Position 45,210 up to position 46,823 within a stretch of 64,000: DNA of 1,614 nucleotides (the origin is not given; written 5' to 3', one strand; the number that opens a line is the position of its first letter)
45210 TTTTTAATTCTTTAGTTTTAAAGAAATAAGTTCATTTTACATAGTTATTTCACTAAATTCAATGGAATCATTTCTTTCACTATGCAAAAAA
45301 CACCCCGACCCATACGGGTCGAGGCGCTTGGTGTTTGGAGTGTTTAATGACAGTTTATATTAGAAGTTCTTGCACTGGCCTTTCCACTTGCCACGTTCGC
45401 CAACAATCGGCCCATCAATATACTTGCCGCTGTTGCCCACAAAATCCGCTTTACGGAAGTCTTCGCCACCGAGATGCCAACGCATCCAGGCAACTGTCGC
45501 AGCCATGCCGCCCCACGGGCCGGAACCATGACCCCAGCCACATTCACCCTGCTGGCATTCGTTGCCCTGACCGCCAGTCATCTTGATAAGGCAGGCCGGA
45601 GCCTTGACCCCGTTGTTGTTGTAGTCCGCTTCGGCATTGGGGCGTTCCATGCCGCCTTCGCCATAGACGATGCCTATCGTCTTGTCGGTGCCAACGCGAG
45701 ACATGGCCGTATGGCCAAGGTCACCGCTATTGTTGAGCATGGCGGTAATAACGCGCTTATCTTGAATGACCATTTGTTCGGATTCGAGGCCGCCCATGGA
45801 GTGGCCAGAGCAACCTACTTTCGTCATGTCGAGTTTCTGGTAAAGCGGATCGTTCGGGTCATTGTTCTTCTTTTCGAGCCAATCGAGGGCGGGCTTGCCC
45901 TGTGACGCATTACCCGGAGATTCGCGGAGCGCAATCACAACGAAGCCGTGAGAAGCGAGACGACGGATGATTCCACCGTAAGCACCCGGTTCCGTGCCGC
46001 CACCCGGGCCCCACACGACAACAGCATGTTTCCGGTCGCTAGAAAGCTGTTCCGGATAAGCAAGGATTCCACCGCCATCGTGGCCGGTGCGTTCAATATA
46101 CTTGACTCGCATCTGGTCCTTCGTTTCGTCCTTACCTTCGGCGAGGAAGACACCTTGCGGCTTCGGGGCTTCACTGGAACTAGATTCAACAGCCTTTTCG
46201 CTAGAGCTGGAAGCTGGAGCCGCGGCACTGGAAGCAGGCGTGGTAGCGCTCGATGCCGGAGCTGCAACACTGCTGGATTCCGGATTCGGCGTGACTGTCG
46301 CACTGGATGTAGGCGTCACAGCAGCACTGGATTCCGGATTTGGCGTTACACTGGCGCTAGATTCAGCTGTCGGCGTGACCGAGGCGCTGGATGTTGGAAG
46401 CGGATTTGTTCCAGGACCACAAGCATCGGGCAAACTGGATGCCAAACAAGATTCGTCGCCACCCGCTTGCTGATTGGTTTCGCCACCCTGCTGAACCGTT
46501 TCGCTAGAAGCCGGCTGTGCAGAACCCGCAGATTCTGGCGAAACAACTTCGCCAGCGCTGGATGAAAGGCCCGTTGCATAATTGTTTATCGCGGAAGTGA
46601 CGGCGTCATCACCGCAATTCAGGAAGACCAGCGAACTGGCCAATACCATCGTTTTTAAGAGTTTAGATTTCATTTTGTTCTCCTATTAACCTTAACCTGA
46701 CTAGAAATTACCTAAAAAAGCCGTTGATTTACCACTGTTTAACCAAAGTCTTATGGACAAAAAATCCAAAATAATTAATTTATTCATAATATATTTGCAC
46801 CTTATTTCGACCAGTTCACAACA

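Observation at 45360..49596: Tandem array of three lipid-anchored PETase/cutinase-like hydrolases on long flexible linkers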

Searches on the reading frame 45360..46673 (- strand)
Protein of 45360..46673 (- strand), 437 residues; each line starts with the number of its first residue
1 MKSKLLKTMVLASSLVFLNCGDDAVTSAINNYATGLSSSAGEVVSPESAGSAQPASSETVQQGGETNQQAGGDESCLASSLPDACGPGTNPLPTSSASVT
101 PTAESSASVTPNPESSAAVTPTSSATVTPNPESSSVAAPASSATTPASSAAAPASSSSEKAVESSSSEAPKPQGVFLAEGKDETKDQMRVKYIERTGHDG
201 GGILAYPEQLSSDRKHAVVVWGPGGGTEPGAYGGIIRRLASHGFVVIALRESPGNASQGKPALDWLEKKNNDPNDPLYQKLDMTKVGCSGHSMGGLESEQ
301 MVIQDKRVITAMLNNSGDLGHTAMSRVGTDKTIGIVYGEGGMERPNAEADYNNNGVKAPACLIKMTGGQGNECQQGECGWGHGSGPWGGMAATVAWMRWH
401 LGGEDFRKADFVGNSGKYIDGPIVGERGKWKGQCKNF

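Call 3: search_protein_families(library=pfam, proteins=[window:45360-46673:-], max_evalue=1)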
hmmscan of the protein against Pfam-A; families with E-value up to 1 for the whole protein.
window:45360-46673:- (437 aa): 5 families
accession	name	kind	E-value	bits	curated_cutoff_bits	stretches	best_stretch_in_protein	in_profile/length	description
PF12740.14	PETase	-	1.7e-11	44.5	28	1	187-303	29-144/263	PET hydrolase-like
PF03403.19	PAF-AH_p_II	-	0.0019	17.2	20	1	208-250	92-134/372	Platelet-activating factor acetylhydrolase, isoform II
PF12695.13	Abhydrolase_5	-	0.033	14.4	27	1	219-313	2-86/164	Alpha/beta hydrolase family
PF07224.18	Chlorophyllase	-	0.039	13.2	26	1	216-296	42-128/301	Chlorophyllase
PF12146.15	Hydrolase_4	-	0.063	13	27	1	215-310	3-102/239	Serine aminopeptidase, S33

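Call 4: search_protein_families(library=ncbifam, proteins=[window:45360-46673:-], max_evalue=1)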
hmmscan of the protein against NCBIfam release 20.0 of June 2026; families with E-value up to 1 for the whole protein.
window:45360-46673:- (437 aa): 0 families

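Call 5: search_solved_structures(query=window:45360-46673:-, max_evalue=1, show_alignments=3)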
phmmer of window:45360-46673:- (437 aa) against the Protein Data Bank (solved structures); distinct sequences matched with E-value up to 1: 180 (the best 60 are shown).
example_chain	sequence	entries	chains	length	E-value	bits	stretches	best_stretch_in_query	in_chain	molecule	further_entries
9hl5_A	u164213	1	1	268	8.4e-17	64.8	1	207-413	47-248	Alpha/beta hydrolase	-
9w68_A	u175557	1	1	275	9.7e-17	64.6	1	207-413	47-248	PETase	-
9k0h_A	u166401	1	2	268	2.2e-16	63.4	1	212-413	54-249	Alpha/beta hydrolase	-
2fx5_A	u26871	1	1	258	1.5e-14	57.4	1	213-329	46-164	lipase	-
7vpa_A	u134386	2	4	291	1.9e-10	43.9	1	199-420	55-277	hydrolase Ple629 | plastic degrading hydrolase Ple629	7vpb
8ian_A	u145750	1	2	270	2e-09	40.5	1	198-298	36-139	PET hydrolase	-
8ibi_A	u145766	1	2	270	5.2e-09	39.1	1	198-298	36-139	PET hydrolase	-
8ibj_A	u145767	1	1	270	5.8e-09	39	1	198-297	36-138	PET hydrolase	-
7ecb_A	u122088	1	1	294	7.5e-08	35.3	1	187-426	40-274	LipIAF5-2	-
8d1d_A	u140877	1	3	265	9.7e-08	34.9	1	193-296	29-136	Poly(ethylene terephthalate) hydrolase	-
9jqw_A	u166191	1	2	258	2.6e-07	33.5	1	197-296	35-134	Leaf-branch compost cutinase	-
3vis_A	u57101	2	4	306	3.9e-07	33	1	127-300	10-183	Esterase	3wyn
8ytv_A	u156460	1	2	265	4.3e-07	32.8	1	199-296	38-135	cutinase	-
6ky5_A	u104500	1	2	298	7.3e-07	32.1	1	192-300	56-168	PET hydrolase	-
8qrj_A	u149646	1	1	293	8.4e-07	31.9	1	161-301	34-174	Leaf-branch compost cutinase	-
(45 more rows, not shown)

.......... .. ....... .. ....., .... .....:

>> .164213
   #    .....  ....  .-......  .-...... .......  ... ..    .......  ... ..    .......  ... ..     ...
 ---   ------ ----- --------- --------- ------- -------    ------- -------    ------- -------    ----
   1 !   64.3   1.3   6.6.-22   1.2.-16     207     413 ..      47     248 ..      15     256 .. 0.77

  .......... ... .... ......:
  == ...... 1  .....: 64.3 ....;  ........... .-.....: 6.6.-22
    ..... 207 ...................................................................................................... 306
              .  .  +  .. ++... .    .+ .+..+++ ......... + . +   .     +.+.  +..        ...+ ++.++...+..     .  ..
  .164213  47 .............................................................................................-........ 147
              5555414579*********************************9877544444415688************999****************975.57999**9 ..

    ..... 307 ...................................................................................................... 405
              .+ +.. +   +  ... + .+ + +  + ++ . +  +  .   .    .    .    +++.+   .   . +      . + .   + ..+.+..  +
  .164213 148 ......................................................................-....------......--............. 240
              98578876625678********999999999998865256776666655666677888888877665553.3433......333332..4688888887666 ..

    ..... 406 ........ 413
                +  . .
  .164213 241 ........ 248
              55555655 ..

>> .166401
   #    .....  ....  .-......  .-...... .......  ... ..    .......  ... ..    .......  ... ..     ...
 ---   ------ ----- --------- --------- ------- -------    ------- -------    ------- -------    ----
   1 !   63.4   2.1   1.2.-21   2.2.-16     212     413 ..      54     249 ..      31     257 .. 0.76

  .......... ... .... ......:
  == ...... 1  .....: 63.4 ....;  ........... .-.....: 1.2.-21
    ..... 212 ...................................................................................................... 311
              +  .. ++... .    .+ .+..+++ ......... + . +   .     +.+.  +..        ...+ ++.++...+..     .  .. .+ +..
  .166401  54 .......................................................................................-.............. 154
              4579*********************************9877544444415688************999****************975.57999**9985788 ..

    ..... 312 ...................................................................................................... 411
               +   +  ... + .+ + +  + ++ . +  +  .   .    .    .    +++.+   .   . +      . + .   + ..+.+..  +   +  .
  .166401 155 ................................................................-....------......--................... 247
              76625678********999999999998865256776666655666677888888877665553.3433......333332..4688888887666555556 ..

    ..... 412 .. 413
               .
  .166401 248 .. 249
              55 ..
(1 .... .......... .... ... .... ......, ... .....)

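Call 59: predict_structure(alignment_id=A4)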
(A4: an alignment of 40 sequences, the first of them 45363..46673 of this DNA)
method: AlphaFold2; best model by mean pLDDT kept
length: 437 residues; sequences in the alignment: 40
mean_pLDDT: 66.7   pTM: 0.60
mean pLDDT of the five models: 66.7, 65.3, 62.8, 62.0, 55.9
residues with pLDDT >= 90: 130; 70-90: 83; 50-70: 61; < 50: 163
segments of 3 or more residues with pLDDT < 50: 1-73, 90-138, 141-146, 148-150, 154-166, 369-372, 374-384
pLDDT, mean of each block of 10 residues (from residue 1): 38 35 40 34 35 37 32 50 57 38 40 38 40 42 42 44 50 82 90 95 97 96 79 90 96 89 98 98 94 72 95 73 87 83 79 91 71 44 55 91 87 67 63 86
secondary structure, 60 per line:
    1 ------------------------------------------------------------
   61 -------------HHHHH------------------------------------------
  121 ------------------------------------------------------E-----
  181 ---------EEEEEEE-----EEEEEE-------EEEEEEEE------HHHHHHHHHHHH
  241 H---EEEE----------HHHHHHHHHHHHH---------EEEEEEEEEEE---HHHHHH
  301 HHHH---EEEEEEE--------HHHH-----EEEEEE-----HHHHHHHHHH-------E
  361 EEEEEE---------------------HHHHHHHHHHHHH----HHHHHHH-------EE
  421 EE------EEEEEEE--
elements in order: H74-78 E190-196 E202-207 E215-222 H229-241 E245-248 H259-271 E281-291 H295-304 E308-314 H323-326 E332-337 H343-352 E360-366 H388-400 H405-411 E419-422 E429-435
